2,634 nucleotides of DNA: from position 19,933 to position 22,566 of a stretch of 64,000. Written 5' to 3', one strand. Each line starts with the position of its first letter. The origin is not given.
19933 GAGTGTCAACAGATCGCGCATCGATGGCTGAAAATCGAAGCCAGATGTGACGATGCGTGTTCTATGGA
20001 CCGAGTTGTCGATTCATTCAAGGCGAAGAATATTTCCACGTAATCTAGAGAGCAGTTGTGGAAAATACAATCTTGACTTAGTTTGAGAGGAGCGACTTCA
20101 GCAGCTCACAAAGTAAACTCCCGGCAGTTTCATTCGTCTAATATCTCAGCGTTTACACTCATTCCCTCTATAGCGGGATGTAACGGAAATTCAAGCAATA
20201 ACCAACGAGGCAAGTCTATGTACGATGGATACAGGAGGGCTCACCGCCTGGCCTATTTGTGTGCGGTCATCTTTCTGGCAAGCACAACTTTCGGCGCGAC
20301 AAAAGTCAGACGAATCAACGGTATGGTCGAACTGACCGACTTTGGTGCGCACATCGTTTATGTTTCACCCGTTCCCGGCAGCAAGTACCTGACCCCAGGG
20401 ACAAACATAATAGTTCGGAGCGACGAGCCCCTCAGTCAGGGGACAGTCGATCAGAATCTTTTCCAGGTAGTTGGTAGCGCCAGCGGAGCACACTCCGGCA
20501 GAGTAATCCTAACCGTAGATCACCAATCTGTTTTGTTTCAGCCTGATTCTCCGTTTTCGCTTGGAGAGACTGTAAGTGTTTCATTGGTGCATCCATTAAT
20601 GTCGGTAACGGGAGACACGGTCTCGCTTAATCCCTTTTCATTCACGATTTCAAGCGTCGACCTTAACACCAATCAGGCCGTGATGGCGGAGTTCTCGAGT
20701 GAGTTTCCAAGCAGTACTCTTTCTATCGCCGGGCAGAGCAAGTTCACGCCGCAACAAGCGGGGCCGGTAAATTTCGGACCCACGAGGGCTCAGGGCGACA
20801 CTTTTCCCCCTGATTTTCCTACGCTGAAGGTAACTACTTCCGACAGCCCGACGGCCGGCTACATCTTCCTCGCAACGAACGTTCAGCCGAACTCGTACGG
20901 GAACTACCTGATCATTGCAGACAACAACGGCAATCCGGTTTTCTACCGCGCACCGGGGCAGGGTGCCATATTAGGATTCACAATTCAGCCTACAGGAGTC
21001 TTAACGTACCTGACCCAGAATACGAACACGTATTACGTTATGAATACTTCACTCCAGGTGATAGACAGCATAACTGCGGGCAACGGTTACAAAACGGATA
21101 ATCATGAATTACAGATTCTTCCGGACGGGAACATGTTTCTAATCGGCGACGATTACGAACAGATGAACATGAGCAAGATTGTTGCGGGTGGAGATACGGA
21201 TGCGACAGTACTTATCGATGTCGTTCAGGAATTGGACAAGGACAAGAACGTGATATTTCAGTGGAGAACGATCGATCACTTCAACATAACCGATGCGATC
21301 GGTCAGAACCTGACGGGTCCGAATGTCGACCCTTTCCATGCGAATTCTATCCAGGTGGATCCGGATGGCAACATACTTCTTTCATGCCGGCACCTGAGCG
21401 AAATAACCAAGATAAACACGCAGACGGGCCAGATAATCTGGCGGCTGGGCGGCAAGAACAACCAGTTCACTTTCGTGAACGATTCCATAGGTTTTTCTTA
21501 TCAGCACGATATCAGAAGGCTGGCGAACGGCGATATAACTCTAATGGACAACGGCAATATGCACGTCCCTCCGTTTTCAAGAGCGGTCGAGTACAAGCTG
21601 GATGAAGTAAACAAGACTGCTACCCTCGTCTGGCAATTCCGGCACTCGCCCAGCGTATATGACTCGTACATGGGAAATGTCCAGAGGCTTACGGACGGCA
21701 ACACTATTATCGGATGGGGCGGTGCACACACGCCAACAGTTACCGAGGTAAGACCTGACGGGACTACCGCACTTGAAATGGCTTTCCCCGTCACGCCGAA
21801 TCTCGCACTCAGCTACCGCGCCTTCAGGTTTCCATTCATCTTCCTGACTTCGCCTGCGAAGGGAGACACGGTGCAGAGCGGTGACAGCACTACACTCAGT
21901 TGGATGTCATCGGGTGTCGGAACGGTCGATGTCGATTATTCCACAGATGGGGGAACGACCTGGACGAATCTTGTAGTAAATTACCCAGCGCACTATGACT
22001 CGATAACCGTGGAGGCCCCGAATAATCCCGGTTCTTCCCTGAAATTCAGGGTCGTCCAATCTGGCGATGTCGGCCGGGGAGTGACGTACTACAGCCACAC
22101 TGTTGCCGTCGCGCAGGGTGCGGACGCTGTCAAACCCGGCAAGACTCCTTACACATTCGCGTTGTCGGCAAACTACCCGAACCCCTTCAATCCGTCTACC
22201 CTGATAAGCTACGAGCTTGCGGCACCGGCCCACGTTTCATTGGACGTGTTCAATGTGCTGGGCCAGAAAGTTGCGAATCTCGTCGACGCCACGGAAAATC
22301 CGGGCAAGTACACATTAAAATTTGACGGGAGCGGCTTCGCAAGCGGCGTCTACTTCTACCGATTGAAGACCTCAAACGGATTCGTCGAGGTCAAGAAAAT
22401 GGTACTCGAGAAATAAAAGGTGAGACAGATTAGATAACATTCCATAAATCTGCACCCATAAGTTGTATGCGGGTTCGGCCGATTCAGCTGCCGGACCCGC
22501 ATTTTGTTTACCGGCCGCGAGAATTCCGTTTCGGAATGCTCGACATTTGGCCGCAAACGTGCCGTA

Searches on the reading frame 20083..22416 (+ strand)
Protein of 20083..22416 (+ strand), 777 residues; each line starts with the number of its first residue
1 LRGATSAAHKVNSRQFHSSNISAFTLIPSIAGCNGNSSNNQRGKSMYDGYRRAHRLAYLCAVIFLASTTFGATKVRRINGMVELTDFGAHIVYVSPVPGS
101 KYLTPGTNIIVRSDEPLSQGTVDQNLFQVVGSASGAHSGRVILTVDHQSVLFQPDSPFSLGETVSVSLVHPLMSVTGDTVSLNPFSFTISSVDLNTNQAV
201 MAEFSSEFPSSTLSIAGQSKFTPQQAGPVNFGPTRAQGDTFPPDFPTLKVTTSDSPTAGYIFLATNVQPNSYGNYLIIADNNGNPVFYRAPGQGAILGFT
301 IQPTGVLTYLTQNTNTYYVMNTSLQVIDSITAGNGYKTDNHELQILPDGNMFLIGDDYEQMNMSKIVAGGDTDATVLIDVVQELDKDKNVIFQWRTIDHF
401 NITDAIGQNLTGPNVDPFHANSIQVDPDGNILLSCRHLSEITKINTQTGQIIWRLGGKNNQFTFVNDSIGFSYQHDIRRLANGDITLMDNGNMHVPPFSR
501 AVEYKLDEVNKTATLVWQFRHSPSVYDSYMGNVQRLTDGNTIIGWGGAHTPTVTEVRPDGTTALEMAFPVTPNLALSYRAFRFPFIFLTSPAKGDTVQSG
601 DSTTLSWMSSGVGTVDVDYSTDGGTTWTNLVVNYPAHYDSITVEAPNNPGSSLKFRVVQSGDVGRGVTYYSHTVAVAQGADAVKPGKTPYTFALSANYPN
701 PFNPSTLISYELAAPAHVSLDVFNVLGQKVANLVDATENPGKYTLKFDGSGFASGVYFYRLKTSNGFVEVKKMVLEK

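Call 44: search_protein_families(library=pfam, proteins=[window:20083-22416:+], max_evalue=0.00001)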
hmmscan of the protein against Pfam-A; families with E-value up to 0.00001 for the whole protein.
window:20083-22416:+ (777 aa): 3 families
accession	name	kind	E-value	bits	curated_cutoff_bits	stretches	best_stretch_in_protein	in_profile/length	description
PF05935.17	Arylsulfotrans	-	6.2e-34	118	24.2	1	251-578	6-373/374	Arylsulfotransferase (ASST)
PF14269.12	Arylsulfotran_2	-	4.4e-28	99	27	1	305-567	25-299/301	Arylsulfotransferase (ASST)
PF18962.6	Por_Secre_tail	-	3.1e-08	34.2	27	1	698-774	2-74/75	Secretion system C-terminal sorting domain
